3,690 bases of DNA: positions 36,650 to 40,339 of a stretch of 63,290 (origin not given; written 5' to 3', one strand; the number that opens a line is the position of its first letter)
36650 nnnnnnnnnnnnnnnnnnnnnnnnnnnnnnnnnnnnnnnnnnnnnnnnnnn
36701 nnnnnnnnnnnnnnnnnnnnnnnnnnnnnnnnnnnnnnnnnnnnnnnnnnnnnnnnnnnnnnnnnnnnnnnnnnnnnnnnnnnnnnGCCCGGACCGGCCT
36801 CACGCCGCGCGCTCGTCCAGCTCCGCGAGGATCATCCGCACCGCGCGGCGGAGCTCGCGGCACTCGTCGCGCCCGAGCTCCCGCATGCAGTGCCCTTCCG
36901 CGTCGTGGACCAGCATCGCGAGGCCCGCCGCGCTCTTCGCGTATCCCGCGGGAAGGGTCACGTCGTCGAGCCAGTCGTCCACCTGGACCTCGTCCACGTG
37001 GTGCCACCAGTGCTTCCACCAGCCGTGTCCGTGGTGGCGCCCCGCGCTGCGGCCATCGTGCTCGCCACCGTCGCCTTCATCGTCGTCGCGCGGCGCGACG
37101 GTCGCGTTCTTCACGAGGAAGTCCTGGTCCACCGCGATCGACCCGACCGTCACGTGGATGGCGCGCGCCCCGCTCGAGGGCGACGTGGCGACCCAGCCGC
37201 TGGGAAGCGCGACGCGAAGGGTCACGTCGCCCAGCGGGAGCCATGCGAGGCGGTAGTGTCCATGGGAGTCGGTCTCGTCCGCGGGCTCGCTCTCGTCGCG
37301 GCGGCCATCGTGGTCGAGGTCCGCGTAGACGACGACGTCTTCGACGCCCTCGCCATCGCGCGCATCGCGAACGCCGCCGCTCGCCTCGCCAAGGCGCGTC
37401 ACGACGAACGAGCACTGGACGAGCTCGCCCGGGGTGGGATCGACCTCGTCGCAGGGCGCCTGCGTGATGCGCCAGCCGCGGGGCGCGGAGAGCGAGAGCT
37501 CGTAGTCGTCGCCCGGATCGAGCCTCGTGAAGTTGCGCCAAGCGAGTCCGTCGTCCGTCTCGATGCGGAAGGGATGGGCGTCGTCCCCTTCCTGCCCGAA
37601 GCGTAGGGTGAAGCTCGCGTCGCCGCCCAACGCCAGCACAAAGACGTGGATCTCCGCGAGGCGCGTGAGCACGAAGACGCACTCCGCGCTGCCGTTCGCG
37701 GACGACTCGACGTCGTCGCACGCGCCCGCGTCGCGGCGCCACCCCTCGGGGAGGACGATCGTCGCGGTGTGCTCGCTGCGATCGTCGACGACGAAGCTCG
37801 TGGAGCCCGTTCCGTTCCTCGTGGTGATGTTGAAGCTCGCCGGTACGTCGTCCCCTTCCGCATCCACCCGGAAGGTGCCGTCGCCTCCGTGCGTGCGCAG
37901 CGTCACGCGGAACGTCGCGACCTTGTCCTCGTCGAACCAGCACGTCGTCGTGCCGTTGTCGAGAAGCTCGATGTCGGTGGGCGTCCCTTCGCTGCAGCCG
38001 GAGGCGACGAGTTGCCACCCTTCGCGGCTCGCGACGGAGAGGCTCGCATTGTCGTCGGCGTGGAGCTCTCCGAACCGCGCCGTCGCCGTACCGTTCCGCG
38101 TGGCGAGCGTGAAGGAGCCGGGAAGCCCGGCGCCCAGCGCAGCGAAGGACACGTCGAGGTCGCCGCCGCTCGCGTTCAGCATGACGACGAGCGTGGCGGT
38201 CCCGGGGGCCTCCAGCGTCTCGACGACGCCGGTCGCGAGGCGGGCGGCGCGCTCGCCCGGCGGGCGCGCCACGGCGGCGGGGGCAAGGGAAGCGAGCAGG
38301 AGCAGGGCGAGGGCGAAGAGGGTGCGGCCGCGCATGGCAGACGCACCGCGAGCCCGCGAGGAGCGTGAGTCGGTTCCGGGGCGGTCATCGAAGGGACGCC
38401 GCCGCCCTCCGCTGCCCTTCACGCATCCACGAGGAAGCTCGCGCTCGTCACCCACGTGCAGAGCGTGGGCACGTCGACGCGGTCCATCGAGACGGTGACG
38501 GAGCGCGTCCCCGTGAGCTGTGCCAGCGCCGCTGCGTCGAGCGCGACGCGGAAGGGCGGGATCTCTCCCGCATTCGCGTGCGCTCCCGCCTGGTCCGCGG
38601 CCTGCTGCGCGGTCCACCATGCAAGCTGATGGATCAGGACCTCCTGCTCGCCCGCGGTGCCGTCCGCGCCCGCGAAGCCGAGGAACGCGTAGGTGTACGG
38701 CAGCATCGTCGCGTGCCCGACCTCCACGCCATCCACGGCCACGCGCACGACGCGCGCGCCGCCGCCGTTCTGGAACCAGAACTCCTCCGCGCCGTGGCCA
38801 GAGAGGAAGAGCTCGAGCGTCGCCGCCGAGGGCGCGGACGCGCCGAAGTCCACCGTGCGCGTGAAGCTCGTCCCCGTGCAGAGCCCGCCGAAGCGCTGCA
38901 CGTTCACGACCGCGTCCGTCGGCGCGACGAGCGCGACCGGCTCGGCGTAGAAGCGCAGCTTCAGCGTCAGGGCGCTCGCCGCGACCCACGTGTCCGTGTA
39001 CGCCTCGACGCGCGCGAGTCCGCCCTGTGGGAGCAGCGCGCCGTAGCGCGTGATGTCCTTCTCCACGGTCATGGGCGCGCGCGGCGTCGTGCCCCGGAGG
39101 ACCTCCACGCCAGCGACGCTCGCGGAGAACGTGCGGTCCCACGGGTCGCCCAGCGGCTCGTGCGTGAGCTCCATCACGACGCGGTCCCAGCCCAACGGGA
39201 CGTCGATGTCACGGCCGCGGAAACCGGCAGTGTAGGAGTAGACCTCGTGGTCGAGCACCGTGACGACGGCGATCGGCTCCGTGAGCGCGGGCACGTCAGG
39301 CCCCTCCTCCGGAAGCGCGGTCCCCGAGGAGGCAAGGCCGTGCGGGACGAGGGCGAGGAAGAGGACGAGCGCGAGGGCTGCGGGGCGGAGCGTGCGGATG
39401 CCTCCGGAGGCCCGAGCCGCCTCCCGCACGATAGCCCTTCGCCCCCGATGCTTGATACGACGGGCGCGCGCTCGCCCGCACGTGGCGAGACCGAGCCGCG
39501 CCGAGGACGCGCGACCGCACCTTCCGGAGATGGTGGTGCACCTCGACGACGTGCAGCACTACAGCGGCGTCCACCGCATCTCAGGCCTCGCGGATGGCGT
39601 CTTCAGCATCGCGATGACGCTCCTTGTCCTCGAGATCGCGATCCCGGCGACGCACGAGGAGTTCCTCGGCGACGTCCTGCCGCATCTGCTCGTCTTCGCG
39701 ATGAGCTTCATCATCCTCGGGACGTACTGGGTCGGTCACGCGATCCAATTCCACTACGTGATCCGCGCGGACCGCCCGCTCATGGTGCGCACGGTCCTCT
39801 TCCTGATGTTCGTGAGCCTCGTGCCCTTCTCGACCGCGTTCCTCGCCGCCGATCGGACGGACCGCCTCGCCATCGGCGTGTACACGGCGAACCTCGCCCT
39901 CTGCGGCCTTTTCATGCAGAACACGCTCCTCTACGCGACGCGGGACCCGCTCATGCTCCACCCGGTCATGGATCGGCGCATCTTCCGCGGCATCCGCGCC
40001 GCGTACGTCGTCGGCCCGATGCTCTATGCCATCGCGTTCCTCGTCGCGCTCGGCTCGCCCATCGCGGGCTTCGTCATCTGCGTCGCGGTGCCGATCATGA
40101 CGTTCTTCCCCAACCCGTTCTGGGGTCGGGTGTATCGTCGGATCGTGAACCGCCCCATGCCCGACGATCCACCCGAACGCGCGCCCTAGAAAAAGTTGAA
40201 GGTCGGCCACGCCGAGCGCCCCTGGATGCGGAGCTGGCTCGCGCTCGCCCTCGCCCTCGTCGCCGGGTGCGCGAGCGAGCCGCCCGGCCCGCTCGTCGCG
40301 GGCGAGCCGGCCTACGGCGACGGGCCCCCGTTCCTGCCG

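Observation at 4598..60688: Dispersed, oriented intergenic repeat family made of helically phased CAC(G/C)TG units closed by a conserved terminal module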

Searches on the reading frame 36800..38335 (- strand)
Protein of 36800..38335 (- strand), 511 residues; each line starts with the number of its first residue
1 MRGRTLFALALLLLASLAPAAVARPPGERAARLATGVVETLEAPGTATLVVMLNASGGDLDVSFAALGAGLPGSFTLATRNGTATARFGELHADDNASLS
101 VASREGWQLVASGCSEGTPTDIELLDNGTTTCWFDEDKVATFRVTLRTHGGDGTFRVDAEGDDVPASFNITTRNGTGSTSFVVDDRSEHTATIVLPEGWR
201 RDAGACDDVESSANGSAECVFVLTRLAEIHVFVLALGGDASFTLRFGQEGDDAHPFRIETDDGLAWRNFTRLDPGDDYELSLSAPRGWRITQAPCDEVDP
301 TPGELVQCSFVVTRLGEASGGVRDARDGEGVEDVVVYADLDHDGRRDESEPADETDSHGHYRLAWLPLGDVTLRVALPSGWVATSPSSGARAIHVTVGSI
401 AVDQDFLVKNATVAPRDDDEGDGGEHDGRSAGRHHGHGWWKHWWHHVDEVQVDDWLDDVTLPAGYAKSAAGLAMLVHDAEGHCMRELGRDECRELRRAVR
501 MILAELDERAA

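Call 17: search_protein_families(library=pfam, proteins=[window:36800-38335:-])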
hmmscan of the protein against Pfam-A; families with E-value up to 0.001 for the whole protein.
window:36800-38335:- (511 aa): 4 families
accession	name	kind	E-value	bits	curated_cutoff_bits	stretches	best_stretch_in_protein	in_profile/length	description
PF24514.1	SpaA_4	-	1.5e-06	29.4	27.3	0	144-217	3-79/107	Prealbumin-like fold domain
PF17210.9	SdrD_B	-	2.8e-06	27.9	29.7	0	320-390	14-79/112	SdrD B-like domain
PF10633.15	NPCBM_assoc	-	2e-05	25.1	24.4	0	278-321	24-67/78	NPCBM-associated, NEW3 domain of alpha-galactosidase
PF13620.12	CarboxypepD_reg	-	0.00014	22.5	32.3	1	319-385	3-64/82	Carboxypeptidase regulatory-like domain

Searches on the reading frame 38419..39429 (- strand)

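Call 17: search_protein_families(library=pfam, proteins=[window:38419-39429:-])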
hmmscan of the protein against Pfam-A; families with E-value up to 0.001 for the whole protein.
window:38419-39429:- (336 aa): 1 family
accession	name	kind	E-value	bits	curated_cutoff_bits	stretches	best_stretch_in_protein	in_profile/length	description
PF12222.14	PNGaseA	-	4e-12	46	25.3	1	58-222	17-199/336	Peptide N-acetyl-beta-D-glucosaminyl asparaginase amidase A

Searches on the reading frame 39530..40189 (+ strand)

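Call 17: search_protein_families(library=pfam, proteins=[window:39530-40189:+])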
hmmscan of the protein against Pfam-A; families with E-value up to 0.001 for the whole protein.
window:39530-40189:+ (219 aa): 1 family
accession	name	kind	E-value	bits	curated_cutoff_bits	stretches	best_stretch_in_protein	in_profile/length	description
PF06736.16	TMEM175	-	1.6e-21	77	25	1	16-99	1-88/88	Endosomal/lysosomal potassium channel TMEM175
